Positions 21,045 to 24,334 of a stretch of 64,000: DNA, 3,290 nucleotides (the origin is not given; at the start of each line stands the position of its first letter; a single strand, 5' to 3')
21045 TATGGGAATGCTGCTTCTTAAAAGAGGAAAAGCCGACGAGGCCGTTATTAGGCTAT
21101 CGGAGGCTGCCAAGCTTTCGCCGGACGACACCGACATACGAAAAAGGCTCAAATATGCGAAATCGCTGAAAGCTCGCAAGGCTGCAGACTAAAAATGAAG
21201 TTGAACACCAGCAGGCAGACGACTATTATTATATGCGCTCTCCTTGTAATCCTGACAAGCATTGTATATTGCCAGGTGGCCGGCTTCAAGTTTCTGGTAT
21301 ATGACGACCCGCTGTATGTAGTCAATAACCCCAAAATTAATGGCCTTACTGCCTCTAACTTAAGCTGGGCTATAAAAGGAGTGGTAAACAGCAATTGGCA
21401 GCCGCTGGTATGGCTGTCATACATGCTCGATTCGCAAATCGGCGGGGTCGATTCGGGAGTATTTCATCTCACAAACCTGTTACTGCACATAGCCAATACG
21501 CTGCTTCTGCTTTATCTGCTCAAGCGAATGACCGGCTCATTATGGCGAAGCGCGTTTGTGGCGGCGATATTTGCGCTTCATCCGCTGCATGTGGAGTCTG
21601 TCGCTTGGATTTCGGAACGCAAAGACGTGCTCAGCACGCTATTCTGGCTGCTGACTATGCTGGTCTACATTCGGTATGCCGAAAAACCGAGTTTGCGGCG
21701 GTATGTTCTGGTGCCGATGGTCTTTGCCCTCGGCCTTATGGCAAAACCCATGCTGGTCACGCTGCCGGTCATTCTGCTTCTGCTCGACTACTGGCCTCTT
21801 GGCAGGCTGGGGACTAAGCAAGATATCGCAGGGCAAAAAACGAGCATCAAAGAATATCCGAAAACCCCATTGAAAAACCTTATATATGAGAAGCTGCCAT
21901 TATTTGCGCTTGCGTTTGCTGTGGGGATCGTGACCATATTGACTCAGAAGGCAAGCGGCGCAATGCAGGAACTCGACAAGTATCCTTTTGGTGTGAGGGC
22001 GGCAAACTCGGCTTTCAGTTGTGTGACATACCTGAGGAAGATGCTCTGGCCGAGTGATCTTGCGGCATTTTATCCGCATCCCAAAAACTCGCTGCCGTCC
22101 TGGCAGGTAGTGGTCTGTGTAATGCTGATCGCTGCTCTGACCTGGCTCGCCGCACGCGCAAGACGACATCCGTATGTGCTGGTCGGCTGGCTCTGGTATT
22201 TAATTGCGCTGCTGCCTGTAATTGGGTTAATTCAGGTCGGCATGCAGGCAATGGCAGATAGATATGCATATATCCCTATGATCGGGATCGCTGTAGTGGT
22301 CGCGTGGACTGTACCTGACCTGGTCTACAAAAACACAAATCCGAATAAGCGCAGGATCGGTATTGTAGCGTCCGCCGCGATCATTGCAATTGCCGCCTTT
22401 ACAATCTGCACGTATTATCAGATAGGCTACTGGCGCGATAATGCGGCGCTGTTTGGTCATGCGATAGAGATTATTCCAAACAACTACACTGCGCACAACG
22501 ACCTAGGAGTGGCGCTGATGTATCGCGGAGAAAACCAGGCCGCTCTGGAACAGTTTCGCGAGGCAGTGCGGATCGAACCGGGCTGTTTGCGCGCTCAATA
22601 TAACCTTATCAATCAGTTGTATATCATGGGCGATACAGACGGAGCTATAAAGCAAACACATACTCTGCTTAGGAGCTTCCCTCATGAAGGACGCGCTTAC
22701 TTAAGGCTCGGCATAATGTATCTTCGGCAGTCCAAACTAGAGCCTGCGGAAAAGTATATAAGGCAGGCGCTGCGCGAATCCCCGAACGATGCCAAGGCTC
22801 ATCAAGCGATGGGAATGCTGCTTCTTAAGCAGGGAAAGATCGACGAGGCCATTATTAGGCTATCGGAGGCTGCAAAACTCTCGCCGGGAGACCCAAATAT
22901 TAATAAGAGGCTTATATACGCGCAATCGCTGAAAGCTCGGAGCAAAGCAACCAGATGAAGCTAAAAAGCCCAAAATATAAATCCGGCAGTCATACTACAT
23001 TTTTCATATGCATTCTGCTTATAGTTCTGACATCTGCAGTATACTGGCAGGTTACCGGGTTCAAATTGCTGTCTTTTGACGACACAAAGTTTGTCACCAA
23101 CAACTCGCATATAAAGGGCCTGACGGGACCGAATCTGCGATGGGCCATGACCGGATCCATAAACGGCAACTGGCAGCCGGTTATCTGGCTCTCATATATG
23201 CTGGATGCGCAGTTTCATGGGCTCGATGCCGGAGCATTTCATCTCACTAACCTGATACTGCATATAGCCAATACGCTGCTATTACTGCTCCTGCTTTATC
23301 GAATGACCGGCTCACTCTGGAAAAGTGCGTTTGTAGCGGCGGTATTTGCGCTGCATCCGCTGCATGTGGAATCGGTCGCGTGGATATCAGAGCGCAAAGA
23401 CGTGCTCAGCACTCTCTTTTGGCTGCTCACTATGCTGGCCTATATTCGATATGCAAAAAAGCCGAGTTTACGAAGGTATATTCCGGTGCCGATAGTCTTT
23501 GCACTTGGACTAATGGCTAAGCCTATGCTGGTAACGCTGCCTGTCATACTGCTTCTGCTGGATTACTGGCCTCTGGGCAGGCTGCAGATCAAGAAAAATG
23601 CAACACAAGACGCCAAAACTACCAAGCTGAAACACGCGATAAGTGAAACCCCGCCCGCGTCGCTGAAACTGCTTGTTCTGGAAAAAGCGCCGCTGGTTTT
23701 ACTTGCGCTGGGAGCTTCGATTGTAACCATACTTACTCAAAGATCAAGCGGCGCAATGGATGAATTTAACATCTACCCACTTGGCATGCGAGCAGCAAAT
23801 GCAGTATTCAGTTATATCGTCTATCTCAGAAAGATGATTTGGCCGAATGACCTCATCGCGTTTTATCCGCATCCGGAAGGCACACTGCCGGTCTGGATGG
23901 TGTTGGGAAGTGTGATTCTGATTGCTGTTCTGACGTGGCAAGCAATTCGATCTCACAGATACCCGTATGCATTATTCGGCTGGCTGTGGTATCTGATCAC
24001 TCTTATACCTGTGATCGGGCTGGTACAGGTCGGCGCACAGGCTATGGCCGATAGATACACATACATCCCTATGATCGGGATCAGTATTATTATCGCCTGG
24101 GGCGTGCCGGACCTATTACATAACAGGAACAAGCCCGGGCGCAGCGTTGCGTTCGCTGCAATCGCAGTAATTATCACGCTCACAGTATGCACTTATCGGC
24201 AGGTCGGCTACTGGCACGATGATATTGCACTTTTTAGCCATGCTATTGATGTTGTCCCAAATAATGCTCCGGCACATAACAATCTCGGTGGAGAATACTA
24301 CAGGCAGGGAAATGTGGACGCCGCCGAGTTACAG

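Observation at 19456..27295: Four tandem TMTC/PMT-like GT-C-TPR glycosyltransferase paralogues plus a DPM1-like GT2: candidate undescribed periplasmic O-glycosylation module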

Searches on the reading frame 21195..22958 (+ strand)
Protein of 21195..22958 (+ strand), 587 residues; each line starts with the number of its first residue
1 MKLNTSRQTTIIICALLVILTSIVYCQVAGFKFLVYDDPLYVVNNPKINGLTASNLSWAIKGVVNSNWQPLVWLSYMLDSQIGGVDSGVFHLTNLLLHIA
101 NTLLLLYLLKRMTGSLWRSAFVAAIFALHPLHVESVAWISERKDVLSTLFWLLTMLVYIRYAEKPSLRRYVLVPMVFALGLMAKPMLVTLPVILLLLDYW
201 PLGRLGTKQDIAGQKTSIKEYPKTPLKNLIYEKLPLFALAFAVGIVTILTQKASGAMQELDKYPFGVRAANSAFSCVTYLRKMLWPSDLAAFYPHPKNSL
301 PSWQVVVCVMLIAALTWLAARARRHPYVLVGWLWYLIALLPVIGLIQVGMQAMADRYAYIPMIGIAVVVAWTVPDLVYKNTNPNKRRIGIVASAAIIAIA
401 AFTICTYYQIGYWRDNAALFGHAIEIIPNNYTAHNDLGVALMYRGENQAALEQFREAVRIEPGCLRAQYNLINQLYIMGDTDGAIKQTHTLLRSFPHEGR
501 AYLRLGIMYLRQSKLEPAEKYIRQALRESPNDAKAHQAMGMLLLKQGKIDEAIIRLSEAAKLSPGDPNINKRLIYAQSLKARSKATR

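Call 5: search_protein_families(library=pfam, proteins=[window:21195-22958:+], max_evalue=0.01)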
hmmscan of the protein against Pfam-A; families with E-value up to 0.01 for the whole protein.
window:21195-22958:+ (587 aa): 21 families
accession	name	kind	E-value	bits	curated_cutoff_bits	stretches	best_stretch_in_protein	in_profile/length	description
PF13432.12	TPR_16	-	1.2e-19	70.8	32.7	3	478-533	10-65/65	Tetratricopeptide repeat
PF07719.23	TPR_2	-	5.9e-19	67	27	3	433-463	3-33/34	Tetratricopeptide repeat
PF00515.34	TPR_1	-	7.5e-17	60.8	27.8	2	500-532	2-34/34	Tetratricopeptide repeat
PF14559.12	TPR_19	-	3.7e-15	56.4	25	2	478-541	4-67/68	Tetratricopeptide repeat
PF13428.12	TPR_14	-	1.3e-13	50.6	23.5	1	534-575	2-43/44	Tetratricopeptide repeat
PF13431.12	TPR_17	-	8.7e-12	44.8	24.4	1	523-553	3-33/34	Tetratricopeptide repeat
PF13181.12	TPR_8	-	4.1e-11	42.5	25.7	0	500-532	2-34/34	Tetratricopeptide repeat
PF13414.12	TPR_11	-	3.4e-10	39.9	26.8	0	542-569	3-30/42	TPR repeat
PF13424.12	TPR_12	-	2.4e-09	37.7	30.1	0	466-527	4-73/77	Tetratricopeptide repeat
PF13231.12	PMT_2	-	1.4e-07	32.3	26.1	1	81-196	15-127/160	Dolichyl-phosphate-mannose-protein mannosyltransferase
PF13374.12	TPR_10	-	3e-07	30.7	27.5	0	435-460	6-31/42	Tetratricopeptide repeat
PF23914.1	TPR_CcmH_CycH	-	4.2e-07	30.4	42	1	522-582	39-97/158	Cytochrome c-type biogenesis protein H TPR domain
PF14561.12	TPR_20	-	1.1e-06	29.3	25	0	423-487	14-80/90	Tetratricopeptide repeat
PF13174.12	TPR_6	-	8.2e-06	26.6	26.3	0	501-531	2-32/33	Tetratricopeptide repeat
PF13176.12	TPR_7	-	0.00016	21.9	27.9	0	501-533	1-35/36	Tetratricopeptide repeat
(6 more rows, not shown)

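Call 6: search_protein_families(library=ncbifam, proteins=[window:21195-22958:+], max_evalue=0.01)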
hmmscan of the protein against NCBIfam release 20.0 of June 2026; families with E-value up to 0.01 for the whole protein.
window:21195-22958:+ (587 aa): 23 families
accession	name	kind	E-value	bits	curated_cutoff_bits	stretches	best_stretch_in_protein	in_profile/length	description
TIGR02917.1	PEP_TPR_lipo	equivalog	2.7e-17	62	312.2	1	414-574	380-540/899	XrtA/PEP-CTERM system TPR-repeat protein PrsT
TIGR02521.1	type_IV_pilW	equivalog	1.5e-16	60.7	154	2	499-569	31-101/234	type IV pilus biogenesis/stability protein PilW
NF040959.1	MamA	equivalog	2.8e-15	56.3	200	2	469-576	75-182/204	magnetosome protein MamA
NF033762.1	social_mot_Tgl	equivalog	3.3e-11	43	225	2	466-557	137-228/252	social motility TPR repeat lipoprotein Tgl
NF033758.1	gliding_GltE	equivalog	1.7e-09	37.2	225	1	420-571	75-226/411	adventurous gliding motility TPR repeat lipoprotein GltE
NF033920.0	C39_PA2778_fam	equivalog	1.1e-08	34.8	150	1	472-564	163-255/255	PA2778 family cysteine peptidase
NF007302.0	PRK09782.1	equivalog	3.3e-08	32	1223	1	466-586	579-699/990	phage receptor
TIGR04510.1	mod_pep_cyc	subfamily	2.6e-06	26.2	400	1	390-573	390-576/814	putative peptide modification system cyclase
NF052415.1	T3SS_chap_SctY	equivalog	4.8e-06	27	70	1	505-581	12-89/106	type III secretion apparatus assembly chaperone SctY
NF008520.0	PRK11447.1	equivalog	1.6e-05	22.9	858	1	507-571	277-341/1157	cellulose synthase complex outer membrane protein BcsC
TIGR00540.1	TPR_hemY_coli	hypoth_equivalog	1.7e-05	23.8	142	1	479-552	306-378/385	heme biosynthesis-associated TPR protein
NF047371.1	FlcA_CTERM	equivalog_domain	3e-05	22.7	300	1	489-570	428-510/646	periplasmic flagellar collar protein FlcA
NF008391.2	PRK11189.1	equivalog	5e-05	22.9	250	1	407-519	75-184/297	lipoprotein NlpI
TIGR00990.1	3a0801s09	subfamily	7e-05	21.6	757.25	1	517-581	526-590/615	mitochondrial import receptor subunit TOM70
TIGR02795.1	tol_pal_ybgF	equivalog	0.00015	22.3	90.1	0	466-538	40-115/119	tol-pal system protein YbgF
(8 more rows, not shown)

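Call 8: search_solved_structures(query=window:21195-22958:+, max_evalue=1, show_alignments=2)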
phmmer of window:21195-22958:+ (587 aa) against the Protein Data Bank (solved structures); distinct sequences matched with E-value up to 1: 149 (the best 60 are shown).
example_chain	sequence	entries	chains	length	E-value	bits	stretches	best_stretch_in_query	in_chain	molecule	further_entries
9qhb_A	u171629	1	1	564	3.4e-56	194.4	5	423-564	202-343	Engineered tetratricopeptide repeat protein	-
8bu0_A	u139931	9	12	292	1.5e-31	113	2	422-568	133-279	Consensus tetratricopeptide repeat protein | Crystal structure of an 8-repeat consensus TPR superhelix with Zinc. | Monomer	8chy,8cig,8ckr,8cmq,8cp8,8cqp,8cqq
9qhc_A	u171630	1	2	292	3.4e-27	98.6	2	406-564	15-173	Engineered tetratricopeptide repeat protein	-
7yea_A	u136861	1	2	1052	3.4e-24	88.7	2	418-565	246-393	UDP-N-acetylglucosamine--peptide N-acetylglucosaminyltransferase 110 kDa subunit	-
7yeh_B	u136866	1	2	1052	3.4e-24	88.7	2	418-565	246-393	UDP-N-acetylglucosamine--peptide N-acetylglucosaminyltransferase 110 kDa subunit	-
7ntf_A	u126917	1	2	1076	4e-24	88.5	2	418-565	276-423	Isoform 1 of UDP-N-acetylglucosamine--peptide N-acetylglucosaminyltransferase 110 kDa subu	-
1w3b_A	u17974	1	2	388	6.1e-24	87.9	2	418-565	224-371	UDP-N-ACETYLGLUCOSAMINE--PEPTIDE N-ACETYLGLUCOSAMINYLTRANSFERASE 110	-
6eou_A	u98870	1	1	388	9.5e-24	87.2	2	418-565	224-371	UDP-N-acetylglucosamine--peptide N-acetylglucosaminyltransferase 110 kDa subunit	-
7y4i_A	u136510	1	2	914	2.4e-15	59.5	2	436-576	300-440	Probable UDP-N-acetylglucosamine--peptide N-acetylglucosaminyltransferase SPINDLY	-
8ch0_A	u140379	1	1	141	2.6e-15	59.4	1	435-564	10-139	Consensus tetratricopeptide repeat protein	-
8dtf_A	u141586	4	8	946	2.8e-15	59.3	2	436-575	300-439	Probable UDP-N-acetylglucosamine--peptide N-acetylglucosaminyltransferase SPINDLY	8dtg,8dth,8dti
2fo7_A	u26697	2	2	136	2.9e-15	59.2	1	436-564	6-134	SYNTHETIC CONSENSUS TPR PROTEIN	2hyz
1na0_A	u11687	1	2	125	8e-14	54.5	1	430-547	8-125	designed protein CTPR3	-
2wqh_A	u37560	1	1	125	1e-13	54.1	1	430-547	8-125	CTPR3Y3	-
3kd7_A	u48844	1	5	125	4.5e-13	52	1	429-547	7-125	CTPR390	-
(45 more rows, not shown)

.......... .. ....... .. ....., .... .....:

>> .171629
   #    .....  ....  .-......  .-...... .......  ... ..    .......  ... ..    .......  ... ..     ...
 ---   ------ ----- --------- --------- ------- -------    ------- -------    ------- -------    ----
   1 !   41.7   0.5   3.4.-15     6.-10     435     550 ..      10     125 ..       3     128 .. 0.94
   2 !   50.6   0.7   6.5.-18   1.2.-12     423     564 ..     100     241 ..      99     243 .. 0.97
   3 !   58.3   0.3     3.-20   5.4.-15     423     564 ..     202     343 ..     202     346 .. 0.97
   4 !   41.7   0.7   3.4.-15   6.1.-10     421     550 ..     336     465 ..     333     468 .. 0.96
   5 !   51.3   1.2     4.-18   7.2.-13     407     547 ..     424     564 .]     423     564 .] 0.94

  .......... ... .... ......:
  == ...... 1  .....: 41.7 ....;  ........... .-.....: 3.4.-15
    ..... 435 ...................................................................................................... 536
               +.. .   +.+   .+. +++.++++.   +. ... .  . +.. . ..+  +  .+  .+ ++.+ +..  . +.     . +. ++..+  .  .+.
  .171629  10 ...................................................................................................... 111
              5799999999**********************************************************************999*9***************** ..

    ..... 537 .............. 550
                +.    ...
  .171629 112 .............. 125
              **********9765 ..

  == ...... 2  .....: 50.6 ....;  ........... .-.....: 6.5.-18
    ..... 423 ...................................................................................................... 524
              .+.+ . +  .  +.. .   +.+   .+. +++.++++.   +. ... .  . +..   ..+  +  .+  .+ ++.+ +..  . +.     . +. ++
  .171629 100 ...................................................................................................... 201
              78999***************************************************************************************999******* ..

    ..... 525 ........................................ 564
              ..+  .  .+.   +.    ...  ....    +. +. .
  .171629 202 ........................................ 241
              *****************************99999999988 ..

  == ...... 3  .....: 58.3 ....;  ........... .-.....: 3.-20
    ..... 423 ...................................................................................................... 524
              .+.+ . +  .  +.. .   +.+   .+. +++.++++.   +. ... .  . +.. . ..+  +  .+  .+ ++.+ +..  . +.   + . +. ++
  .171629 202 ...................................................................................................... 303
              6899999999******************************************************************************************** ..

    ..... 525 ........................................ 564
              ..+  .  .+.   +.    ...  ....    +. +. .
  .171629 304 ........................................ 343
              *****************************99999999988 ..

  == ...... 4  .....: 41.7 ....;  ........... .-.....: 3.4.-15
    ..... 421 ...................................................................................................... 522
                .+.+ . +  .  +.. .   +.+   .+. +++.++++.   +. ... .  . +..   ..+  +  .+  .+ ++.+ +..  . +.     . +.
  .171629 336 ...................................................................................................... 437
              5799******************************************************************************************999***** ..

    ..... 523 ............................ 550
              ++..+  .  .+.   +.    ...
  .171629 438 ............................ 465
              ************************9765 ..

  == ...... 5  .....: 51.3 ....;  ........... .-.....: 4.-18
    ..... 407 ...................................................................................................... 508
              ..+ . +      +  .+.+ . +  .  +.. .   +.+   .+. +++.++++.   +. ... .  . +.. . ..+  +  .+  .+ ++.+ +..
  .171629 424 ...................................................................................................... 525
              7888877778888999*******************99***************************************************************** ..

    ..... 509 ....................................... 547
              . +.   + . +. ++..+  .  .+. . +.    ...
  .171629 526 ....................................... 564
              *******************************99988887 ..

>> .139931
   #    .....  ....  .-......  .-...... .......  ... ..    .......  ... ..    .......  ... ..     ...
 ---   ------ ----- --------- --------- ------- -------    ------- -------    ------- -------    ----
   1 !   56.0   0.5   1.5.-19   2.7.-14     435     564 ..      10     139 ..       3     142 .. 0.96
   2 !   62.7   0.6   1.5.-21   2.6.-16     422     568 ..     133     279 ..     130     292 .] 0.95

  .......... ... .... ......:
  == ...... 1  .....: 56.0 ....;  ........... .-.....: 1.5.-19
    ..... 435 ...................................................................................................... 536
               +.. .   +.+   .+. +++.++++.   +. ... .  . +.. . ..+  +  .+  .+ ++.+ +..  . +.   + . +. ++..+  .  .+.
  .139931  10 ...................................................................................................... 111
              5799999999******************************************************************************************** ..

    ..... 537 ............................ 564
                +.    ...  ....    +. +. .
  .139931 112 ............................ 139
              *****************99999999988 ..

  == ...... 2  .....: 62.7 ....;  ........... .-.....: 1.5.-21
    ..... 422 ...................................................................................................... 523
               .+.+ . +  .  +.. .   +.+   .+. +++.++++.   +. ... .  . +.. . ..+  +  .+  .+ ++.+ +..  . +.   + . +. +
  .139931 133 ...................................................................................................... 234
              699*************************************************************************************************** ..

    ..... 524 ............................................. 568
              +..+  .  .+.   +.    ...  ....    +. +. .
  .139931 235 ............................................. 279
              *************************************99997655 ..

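Call 35: predict_structure(alignment_id=A2)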
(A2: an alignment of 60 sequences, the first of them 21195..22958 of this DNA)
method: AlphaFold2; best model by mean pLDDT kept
length: 587 residues; sequences in the alignment: 60
mean_pLDDT: 91.5   pTM: 0.90
mean pLDDT of the five models: 91.5, 90.2, 89.0, 89.0, 88.4
residues with pLDDT >= 90: 468; 70-90: 78; 50-70: 36; < 50: 5
segments of 3 or more residues with pLDDT < 50: 1-3
pLDDT, mean of each block of 10 residues (from residue 1): 66 97 95 90 93 96 87 97 96 97 98 94 97 93 95 98 97 98 90 97 77 59 94 97 90 78 84 91 92 78 95 97 94 94 65 62 96 84 72 93 96 95 95 95 97 98 94 97 98 96 98 98 98 98 98 98 97 98 93
secondary structure, 60 per line:
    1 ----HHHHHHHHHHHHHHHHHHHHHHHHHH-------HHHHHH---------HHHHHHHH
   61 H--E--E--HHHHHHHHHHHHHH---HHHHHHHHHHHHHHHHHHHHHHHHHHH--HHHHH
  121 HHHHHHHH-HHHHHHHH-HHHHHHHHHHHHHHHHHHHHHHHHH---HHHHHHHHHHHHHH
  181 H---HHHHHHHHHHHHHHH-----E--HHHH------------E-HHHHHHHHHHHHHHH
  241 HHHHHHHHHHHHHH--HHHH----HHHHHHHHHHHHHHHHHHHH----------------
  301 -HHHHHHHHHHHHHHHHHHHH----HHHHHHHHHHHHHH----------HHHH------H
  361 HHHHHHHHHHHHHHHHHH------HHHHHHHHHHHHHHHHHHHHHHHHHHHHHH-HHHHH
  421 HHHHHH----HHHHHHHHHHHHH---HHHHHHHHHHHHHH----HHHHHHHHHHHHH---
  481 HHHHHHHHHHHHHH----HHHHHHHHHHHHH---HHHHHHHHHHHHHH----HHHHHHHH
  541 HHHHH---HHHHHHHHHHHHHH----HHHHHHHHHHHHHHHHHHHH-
elements in order: H5-30 H38-43 H53-61 H70-83 H87-113 H116-128 H130-137 H139-163 H167-181 H185-199 H208-211 H226-254 H257-260 H265-284 H302-321 H326-339 H350-353 H360-378 H385-414 H416-426 H431-443 H447-460 H465-477 H481-494 H499-511 H515-528 H533-545 H549-562 H567-586

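Call 38: fold_search(model_id=the predicted structure, library=pdb)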
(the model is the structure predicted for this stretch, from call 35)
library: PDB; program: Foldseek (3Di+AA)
matches with E <= 10: 1382; with E <= 0.001: 230
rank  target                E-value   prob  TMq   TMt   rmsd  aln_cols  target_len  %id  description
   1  1w3b_A                2.3e-08  1.00  0.27  0.40  19.8       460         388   16  The superhelical TPR domain of O-linked GlcNAc transferase reveals structural similarities to importin alpha. (released 2004-09-09)
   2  8chy                  5.0e-07  1.00  0.28  0.54  10.6       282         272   23  Crystal structure of an 8-repeat consensus TPR superhelix with Zinc. (released 2024-02-21)
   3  9qhb                  6.3e-07  1.00  0.27  0.54  11.3       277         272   23  Crystal structure of 16-repeat CTPR protein with eliminated coordination sites (released 2025-10-22)
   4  9qhc_B                8.8e-07  1.00  0.30  0.60  10.6       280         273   22  Crystal structure of 8-repeat CTPR protein with eliminated coordination sites (released 2025-10-22)
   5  6eou                  1.1e-06  1.00  0.26  0.43  18.8       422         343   16  O-GlcNAc transferase TPR domain with the intellectual disability associated mutation L254F (released 2018-05-09)
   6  7yea_A                2.7e-06  1.00  0.26  0.15  20.9       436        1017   19  Human O-GlcNAc transferase Dimer (released 2023-07-12)
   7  9qhc_A                3.0e-06  1.00  0.29  0.58  11.3       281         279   22  Crystal structure of 8-repeat CTPR protein with eliminated coordination sites (released 2025-10-22)
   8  8dtf_A                3.2e-06  1.00  0.28  0.21  27.6       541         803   14  Cryo-EM structure of the full length Arabidopsis SPY with complete TPRs (released 2023-03-08)
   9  7ntf_A                4.2e-06  1.00  0.28  0.18  21.9       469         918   18  Cryo-EM structure of unliganded O-GlcNAc transferase (released 2021-11-17)
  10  9gzg_A                4.4e-06  1.00  0.25  0.91   1.3       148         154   29  Crystal structure of CTPR4E4 mutant (released 2025-10-15)
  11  7y4i_B                5.0e-06  1.00  0.27  0.20  29.6       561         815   15  Crystal structure of SPINDLY in complex with GDP (released 2022-12-07)
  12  8dti_A                6.0e-06  1.00  0.27  0.26   8.8       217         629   21  Cryo-EM structure of Arabidopsis SPY in complex with GDP-fucose (released 2023-03-08)
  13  5l9u_J                6.0e-06  1.00  0.27  0.31  24.9       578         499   15  Model of human Anaphase-promoting complex/Cyclosome (APC/C-CDH1) with a cross linked Ubiquitin variant-substrate-UBE2C (released 2016-09-14)
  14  9gaw_P                6.7e-06  1.00  0.27  0.33  23.7       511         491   16  High-resolution structure of the Anaphase-promoting complex/cyclosome (APC/C) bound to co-activator Cdh1 (released 2024-08-14)
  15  5hgv_A                8.1e-06  1.00  0.25  0.21   1.7       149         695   24  Structure of an O-GlcNAc transferase point mutant, D554N in complex with peptide (released 2016-09-14)
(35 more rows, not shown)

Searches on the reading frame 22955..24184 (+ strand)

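Call 10: search_protein_families(library=pfam, proteins=[window:22955-24184:+], max_evalue=10)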
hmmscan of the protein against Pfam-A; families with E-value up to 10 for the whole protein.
window:22955-24184:+ (410 aa): 1 family
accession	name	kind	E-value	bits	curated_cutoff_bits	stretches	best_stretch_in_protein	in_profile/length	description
PF13231.12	PMT_2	-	6e-07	30.2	26.1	1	101-201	26-127/160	Dolichyl-phosphate-mannose-protein mannosyltransferase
